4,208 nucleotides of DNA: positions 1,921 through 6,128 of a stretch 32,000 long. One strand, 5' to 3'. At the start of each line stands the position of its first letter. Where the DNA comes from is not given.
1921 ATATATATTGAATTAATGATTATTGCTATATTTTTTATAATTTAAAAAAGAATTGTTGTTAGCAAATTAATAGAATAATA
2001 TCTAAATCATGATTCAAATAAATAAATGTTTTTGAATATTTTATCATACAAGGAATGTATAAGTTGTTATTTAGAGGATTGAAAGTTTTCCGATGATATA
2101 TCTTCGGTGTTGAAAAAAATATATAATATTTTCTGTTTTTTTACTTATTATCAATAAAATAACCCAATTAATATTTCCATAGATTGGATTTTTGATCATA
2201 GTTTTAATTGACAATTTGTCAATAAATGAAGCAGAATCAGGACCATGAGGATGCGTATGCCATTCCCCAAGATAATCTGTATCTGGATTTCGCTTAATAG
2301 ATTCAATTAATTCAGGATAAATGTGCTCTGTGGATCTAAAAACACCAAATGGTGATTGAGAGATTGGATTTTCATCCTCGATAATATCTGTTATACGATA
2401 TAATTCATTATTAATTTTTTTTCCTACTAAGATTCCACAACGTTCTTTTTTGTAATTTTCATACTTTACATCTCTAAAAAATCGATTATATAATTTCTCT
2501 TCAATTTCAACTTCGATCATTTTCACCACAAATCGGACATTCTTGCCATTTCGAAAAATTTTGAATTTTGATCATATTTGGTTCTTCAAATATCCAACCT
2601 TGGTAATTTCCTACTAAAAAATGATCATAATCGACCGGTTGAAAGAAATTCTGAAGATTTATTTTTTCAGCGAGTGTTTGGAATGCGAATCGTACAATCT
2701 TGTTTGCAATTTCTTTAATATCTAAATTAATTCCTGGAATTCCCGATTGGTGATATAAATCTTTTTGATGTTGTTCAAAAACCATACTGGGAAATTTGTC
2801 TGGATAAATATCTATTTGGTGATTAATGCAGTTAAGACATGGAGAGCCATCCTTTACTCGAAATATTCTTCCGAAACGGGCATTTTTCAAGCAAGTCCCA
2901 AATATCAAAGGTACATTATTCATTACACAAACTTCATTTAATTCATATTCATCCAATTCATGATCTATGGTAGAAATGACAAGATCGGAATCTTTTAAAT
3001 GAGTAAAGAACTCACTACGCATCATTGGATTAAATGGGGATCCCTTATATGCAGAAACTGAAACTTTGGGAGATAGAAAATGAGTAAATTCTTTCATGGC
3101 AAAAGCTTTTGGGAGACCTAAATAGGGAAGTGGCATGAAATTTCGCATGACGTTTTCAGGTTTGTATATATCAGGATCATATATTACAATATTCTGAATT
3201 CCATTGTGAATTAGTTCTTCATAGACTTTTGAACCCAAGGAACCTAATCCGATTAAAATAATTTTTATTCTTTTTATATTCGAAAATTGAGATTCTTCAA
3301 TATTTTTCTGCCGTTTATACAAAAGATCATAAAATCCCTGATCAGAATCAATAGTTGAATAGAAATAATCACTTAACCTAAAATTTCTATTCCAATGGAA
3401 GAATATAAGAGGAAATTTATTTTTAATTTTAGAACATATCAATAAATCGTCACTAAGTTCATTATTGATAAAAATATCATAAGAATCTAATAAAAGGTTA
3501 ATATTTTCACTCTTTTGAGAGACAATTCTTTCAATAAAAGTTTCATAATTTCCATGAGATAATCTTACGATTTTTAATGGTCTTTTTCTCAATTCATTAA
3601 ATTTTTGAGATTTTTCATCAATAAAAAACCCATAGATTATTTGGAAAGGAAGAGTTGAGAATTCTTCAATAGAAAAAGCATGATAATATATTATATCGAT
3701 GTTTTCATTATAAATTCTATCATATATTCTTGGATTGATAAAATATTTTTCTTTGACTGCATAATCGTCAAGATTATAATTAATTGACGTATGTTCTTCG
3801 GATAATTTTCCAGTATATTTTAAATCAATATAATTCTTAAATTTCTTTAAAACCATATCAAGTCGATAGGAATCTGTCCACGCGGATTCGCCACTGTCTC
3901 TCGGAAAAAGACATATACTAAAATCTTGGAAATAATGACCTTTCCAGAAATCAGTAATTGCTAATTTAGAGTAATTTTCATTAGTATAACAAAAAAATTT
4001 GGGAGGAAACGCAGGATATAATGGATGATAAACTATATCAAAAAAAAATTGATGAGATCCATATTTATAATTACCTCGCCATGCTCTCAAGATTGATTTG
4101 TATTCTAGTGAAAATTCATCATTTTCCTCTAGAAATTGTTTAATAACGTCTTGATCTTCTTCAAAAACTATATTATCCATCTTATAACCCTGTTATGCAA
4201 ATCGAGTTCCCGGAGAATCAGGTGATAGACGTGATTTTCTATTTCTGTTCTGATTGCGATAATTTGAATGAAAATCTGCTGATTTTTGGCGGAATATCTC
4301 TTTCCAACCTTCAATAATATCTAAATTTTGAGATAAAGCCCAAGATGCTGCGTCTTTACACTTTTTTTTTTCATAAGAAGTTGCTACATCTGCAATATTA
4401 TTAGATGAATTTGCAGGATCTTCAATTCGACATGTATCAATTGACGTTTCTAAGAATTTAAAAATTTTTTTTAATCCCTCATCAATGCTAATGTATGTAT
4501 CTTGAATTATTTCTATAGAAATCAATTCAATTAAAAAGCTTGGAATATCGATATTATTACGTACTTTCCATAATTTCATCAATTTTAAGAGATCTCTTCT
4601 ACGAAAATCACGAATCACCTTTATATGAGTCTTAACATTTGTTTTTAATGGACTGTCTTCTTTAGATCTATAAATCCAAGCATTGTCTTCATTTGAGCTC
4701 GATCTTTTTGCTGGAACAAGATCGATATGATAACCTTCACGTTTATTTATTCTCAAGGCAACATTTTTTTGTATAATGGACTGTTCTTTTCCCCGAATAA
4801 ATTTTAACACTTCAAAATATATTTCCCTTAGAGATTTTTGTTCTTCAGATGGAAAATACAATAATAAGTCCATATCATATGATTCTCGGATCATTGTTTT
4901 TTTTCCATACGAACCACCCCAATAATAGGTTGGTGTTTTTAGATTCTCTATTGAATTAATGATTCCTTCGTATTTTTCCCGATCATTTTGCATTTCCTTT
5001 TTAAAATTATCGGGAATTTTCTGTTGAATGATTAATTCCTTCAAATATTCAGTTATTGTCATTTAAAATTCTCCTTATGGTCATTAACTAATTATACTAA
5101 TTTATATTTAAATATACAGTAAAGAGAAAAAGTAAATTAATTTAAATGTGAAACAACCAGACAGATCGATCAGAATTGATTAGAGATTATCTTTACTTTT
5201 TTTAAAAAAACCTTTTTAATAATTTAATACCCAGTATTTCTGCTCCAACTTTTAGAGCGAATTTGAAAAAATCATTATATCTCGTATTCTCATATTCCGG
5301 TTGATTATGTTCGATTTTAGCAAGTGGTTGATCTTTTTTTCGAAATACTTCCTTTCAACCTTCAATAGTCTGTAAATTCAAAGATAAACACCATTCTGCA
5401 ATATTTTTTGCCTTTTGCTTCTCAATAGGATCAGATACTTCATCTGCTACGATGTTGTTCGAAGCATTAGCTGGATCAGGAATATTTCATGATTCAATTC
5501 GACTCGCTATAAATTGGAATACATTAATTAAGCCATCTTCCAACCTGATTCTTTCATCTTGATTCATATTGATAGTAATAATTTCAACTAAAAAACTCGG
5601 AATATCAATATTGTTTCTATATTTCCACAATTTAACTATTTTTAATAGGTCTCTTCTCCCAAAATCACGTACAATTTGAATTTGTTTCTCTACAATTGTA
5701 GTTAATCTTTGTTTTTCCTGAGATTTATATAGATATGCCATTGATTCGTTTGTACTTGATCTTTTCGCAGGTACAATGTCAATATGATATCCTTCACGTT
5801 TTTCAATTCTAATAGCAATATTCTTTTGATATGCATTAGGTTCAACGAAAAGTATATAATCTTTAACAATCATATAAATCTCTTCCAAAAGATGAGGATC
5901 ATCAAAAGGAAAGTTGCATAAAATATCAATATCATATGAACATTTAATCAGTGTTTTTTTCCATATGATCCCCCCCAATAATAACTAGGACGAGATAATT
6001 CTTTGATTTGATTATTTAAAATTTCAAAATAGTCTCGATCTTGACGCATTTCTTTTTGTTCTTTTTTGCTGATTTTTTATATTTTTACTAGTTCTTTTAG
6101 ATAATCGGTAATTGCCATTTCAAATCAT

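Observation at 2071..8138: Archaeal type II CBASS-like locus with three CD-NTase paralogues sharing one HNH-SAVED effector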

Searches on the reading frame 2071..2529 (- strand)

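Call 3: search_protein_families(library=pfam, proteins=[window:2071-2529:-], max_evalue=0.01)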
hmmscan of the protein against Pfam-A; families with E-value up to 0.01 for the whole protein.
window:2071-2529:- (152 aa): 1 family
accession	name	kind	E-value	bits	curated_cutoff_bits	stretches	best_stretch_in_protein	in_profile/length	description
PF14464.11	Prok-JAB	-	1.6e-11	44.6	25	1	23-133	13-106/114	Prokaryotic homologs of the JAB domain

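Call 4: search_protein_families(library=padloc, proteins=[window:2071-2529:-], max_evalue=0.01)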
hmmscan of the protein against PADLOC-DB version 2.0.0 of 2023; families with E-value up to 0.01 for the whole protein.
window:2071-2529:- (152 aa): 25 families
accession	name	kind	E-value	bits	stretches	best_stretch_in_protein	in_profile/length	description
PDLC00890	JAB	-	8.8e-21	72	1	4-138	9-145/157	JAB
PDLC00896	JAB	-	3.5e-18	63.8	1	5-138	11-142/159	JAB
PDLC00894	JAB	-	1.6e-14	52.2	1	3-142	11-148/158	JAB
PDLC00887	JAB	-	4.3e-14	50.8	1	4-138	13-145/160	JAB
PDLC00902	JAB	-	4.7e-14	50.4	1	7-132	16-139/159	JAB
PDLC00893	JAB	-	1.5e-13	49.1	1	6-133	2-129/157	JAB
PDLC00905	JAB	-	8.1e-13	46.8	1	6-132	2-127/154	JAB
PDLC00909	JAB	-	4e-12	44.2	1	6-133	19-146/168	JAB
PDLC00827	E1-E2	-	8.7e-12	42.2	1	22-135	579-693/711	E1-E2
PDLC00906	JAB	-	2.2e-11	42.1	1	4-131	1-128/179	JAB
PDLC00901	JAB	-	3.9e-11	41.1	1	17-132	30-143/163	JAB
PDLC00903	JAB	-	1.6e-09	35.9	1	8-118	14-125/166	JAB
PDLC00889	JAB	-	2.1e-08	31.9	1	8-132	22-143/168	JAB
PDLC00895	JAB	-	1e-07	29.7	1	6-134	10-136/162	JAB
PDLC00907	JAB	-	2.7e-07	28.8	1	76-130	46-97/140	JAB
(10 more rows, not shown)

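Call 59: search_protein_families(library=ncbifam, proteins=[window:2071-2529:-], max_evalue=0.01)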
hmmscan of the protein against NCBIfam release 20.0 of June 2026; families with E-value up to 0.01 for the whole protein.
window:2071-2529:- (152 aa): 4 families
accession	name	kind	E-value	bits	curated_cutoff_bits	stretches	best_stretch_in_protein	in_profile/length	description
NF050170.1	CDNTaseCGASCap3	equivalog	5e-10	39.8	200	1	7-132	16-136/153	CBASS system CD-NTase/cGAS isopeptidase Cap3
TIGR02256.1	ICE_VC0181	hypoth_equivalog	2.5e-09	37.1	127.6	1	23-133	12-117/131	conserved hypothetical protein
NF058523.1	6A-MBL_cap2_3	equivalog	8.7e-06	24.5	320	1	25-111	562-650/665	anti-phage 6A-MBL system cap2_3 protein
NF041370.1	desamp_Halo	equivalog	0.00015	21.7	130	1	12-105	6-96/133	desampylase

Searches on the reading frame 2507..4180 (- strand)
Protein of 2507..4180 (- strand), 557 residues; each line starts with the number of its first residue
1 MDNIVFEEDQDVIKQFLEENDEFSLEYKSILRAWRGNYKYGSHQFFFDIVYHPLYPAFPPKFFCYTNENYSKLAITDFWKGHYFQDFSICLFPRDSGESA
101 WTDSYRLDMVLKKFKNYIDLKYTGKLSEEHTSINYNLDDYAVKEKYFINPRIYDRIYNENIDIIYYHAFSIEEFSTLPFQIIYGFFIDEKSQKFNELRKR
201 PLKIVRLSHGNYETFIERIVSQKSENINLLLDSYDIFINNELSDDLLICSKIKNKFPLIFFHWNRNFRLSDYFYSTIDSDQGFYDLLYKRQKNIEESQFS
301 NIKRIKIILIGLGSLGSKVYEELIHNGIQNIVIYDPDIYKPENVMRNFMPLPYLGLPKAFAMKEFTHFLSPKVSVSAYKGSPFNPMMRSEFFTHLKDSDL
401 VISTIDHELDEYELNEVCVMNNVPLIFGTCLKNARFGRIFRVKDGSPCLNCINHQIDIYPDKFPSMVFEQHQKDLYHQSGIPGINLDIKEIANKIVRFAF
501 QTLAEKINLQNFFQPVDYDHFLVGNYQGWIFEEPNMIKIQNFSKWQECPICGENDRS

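Call 3: search_protein_families(library=pfam, proteins=[window:2507-4180:-], max_evalue=0.01)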
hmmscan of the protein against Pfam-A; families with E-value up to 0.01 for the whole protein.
window:2507-4180:- (557 aa): 2 families
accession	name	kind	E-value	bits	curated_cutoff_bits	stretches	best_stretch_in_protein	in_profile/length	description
PF00899.27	ThiF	-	7.4e-23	81.4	28.1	1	290-456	3-168/238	ThiF family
PF01488.26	Shikimate_DH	-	0.00029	21.4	24.3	1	296-348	4-56/138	Shikimate / quinate 5-dehydrogenase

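Call 4: search_protein_families(library=padloc, proteins=[window:2507-4180:-], max_evalue=0.01)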
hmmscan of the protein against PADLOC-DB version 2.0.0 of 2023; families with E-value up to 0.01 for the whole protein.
window:2507-4180:- (557 aa): 31 families (the best 25 are shown)
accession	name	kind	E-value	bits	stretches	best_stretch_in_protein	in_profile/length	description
PDLC00830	E1-E2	-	5e-19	66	1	300-427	306-431/551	E1-E2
PDLC00855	E1-E2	-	5.3e-19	66.7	1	293-535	291-537/579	E1-E2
PDLC00837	E1-E2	-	4e-18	63.5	1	301-427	322-452/593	E1-E2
PDLC00832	E1-E2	-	1.6e-16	57.6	1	297-404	331-436/588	E1-E2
PDLC00847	E1-E2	-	3.7e-15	53.3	1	303-444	285-420/523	E1-E2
PDLC00836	E1-E2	-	1.5e-14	51.5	1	296-428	333-466/602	E1-E2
PDLC00856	E1-E2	-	3.3e-14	50.3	1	295-382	313-400/573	E1-E2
PDLC00831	E1-E2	-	6.7e-14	49.6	1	299-423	312-435/578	E1-E2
PDLC00843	E1-E2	-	1.2e-13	48.5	1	301-423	315-433/575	E1-E2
PDLC00848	E1-E2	-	2e-13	47.5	1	301-403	371-471/607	E1-E2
PDLC00844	E1-E2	-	2.9e-13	47.3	1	299-405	271-375/489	E1-E2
PDLC00829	E1-E2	-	5.9e-13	46.7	1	301-457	168-324/426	E1-E2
PDLC00842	E1-E2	-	2.6e-12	44.2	1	293-457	296-460/549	E1-E2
PDLC00852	E1-E2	-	4.4e-12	43.4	1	301-415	323-428/546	E1-E2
PDLC00835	E1-E2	-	1.2e-11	41.8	1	277-440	351-504/778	E1-E2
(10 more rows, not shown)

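Call 53: search_solved_structures(query=window:2507-4180:-, max_evalue=0.001, show_alignments=2)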
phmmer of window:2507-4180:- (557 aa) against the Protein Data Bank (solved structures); distinct sequences matched with E-value up to 0.001: 20.
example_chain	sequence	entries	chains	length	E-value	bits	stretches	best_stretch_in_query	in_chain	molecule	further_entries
1jw9_B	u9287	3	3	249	3.6e-11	45.8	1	301-454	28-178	MOLYBDOPTERIN BIOSYNTHESIS MOEB PROTEIN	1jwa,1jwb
3kyd_B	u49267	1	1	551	9.6e-10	41.1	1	306-451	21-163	SUMO-activating enzyme subunit 2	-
9dqb_B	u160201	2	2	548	9.8e-10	41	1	306-451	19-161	SUMO-activating enzyme subunit 2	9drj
1y8q_B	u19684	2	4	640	1.3e-09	40.6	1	306-451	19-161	Ubiquitin-like 2 activating enzyme E1B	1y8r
6xog_B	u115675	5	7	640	1.4e-09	40.6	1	306-451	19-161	SUMO-activating enzyme subunit 2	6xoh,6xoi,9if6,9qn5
3kyc_B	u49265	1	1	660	1.4e-09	40.5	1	306-451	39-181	SUMO-activating enzyme subunit 2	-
6cwy_D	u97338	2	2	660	1.4e-09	40.5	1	306-451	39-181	SUMO-activating enzyme subunit 2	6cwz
7pyv_A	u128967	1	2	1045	1.3e-06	30.7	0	300-427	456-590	Ubiquitin-like modifier-activating enzyme 6,Ubiquitin-like modifier-activating enzyme 1,Ub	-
7pvn_A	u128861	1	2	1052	1.4e-06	30.7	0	300-427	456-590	Ubiquitin-like modifier-activating enzyme 6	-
9xgb_A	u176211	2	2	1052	1.4e-06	30.7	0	300-427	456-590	Ubiquitin-like modifier-activating enzyme 6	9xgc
9qgw_B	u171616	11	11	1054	1.4e-06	30.6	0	300-427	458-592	Ubiquitin-like modifier-activating enzyme 6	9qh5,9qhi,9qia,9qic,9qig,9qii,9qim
7sol_A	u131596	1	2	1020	1.7e-06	30.3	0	300-427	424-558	Ubiquitin-like modifier-activating enzyme 6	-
9ykv_A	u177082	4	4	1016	1.9e-06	30.1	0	300-427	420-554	Ubiquitin-like modifier-activating enzyme 6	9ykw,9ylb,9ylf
7tsq_A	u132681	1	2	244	5.7e-06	28.6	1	300-385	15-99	Cap2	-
7tsx_A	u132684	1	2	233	6.1e-06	28.5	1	300-385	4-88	Cap2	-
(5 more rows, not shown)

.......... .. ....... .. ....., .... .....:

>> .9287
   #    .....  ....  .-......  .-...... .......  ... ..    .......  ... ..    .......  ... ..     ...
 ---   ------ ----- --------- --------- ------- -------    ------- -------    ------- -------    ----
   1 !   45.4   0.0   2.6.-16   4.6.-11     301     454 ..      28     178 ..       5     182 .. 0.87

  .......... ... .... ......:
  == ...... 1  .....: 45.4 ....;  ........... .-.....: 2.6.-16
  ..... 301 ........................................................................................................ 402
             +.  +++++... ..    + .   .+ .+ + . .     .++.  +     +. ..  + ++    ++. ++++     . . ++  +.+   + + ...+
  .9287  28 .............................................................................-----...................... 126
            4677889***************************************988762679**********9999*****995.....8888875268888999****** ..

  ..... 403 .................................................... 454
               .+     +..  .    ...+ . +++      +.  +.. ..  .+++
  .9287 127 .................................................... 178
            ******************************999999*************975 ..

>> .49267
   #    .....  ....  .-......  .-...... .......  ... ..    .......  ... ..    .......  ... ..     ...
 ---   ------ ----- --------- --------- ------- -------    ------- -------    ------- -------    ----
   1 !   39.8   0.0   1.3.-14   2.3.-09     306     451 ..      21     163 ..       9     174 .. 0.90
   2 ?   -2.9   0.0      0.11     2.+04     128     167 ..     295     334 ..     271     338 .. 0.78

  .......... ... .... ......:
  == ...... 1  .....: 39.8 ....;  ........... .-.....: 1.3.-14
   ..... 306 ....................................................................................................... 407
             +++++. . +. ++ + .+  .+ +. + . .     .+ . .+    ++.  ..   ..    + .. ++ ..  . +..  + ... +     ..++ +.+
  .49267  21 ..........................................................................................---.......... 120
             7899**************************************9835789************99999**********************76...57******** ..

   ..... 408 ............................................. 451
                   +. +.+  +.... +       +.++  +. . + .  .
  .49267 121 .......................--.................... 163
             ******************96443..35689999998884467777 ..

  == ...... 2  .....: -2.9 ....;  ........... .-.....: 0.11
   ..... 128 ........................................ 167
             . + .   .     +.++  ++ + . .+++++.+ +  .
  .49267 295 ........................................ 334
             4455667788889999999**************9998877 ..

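Call 59: search_protein_families(library=ncbifam, proteins=[window:2507-4180:-], max_evalue=0.01)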
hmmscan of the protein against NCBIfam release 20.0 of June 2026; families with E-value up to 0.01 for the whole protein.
window:2507-4180:- (557 aa): 16 families
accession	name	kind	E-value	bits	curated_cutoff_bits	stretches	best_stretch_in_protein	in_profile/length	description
TIGR02356.1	adenyl_thiF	equivalog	5.8e-19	68.3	275.25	1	293-457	10-170/203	thiazole biosynthesis adenylyltransferase ThiF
NF058523.1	6A-MBL_cap2_3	equivalog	3.2e-13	49.1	320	1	300-402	294-396/665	anti-phage 6A-MBL system cap2_3 protein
NF006395.0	PRK08644.1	equivalog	1e-12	48.1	159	1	292-421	18-143/215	sulfur carrier protein ThiS adenylyltransferase ThiF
NF047750.1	SAMPActivE1UbaA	equivalog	1.7e-12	47.3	450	1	305-453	33-176/270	SAMP-activating enzyme E1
NF009123.0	PRK12475.1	subfamily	4.2e-11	42.7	510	1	291-456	11-174/338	MoeB/ThiF family adenylyltransferase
NF004281.0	PRK05690.1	subfamily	1.9e-10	40.4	266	1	288-455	13-180/250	molybdopterin-synthase adenylyltransferase MoeB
NF006444.0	PRK08762.1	equivalog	4.7e-10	38.6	449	1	296-453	139-295/387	molybdopterin-synthase adenylyltransferase MoeB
NF005646.0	PRK07411.1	equivalog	1.5e-09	37.5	633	1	301-464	35-188/390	molybdopterin-synthase adenylyltransferase MoeB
TIGR02355.1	moeB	equivalog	6.4e-09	35.5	376.55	1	288-453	5-170/240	molybdopterin-synthase adenylyltransferase MoeB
TIGR02354.1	thiF_fam2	equivalog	3.6e-08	33.5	152.2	1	298-407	15-120/200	thiamine biosynthesis protein ThiF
NF011424.0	PRK14851.1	subfamily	3.2e-06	25.4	1170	1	301-406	40-142/679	hypothetical protein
NF004111.0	PRK05600.1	equivalog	1.4e-05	24.4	437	1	301-433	38-167/371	ThiF family adenylyltransferase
NF005902.0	PRK07878.1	equivalog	1.7e-05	23.9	647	1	301-462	39-194/392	adenylyltransferase/sulfurtransferase MoeZ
NF006204.0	PRK08328.1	equivalog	0.00081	19.1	339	1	298-430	21-151/231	hypothetical protein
TIGR01408.1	Ube1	subfamily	0.0022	15.8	750.05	1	285-440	4-153/1008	ubiquitin-activating enzyme E1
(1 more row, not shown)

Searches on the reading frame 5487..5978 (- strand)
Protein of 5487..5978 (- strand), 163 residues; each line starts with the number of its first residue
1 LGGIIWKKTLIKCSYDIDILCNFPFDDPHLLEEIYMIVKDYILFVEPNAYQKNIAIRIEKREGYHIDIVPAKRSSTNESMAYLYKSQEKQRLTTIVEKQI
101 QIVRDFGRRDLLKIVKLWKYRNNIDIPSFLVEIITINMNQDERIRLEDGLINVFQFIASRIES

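Call 3: search_protein_families(library=pfam, proteins=[window:5487-5978:-], max_evalue=0.01)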
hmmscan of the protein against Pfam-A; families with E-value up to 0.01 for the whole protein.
window:5487-5978:- (163 aa): 0 families

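Call 4: search_protein_families(library=padloc, proteins=[window:5487-5978:-], max_evalue=0.01)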
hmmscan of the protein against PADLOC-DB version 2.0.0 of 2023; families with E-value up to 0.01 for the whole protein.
window:5487-5978:- (163 aa): 10 families
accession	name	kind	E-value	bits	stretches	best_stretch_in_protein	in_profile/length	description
PDLC00803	Cyclase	-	2e-34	117.4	1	3-162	51-209/253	oligonucleotide-cyclase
PDLC00808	Cyclase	-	7.8e-10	36.5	1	5-159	60-238/325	oligonucleotide-cyclase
PDLC00823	Cyclase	-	4.3e-09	34.4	1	3-161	50-217/285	oligonucleotide-cyclase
PDLC00814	Cyclase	-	1.6e-05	22.4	1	107-138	173-204/295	oligonucleotide-cyclase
PDLC00776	Cyclase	-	4.2e-05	21.1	1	100-143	151-200/287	oligonucleotide-cyclase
PDLC00778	Cyclase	-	0.00031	17.7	1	49-162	116-238/455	oligonucleotide-cyclase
PDLC00780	Cyclase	-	0.00036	17.8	1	14-94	71-148/388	oligonucleotide-cyclase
PDLC00798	Cyclase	-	0.0015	16.1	1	16-118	69-179/344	oligonucleotide-cyclase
PDLC00786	Cyclase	-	0.0026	15.2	0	109-145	174-210/293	oligonucleotide-cyclase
PDLC00796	Cyclase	-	0.0047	14.3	1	56-140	113-201/432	oligonucleotide-cyclase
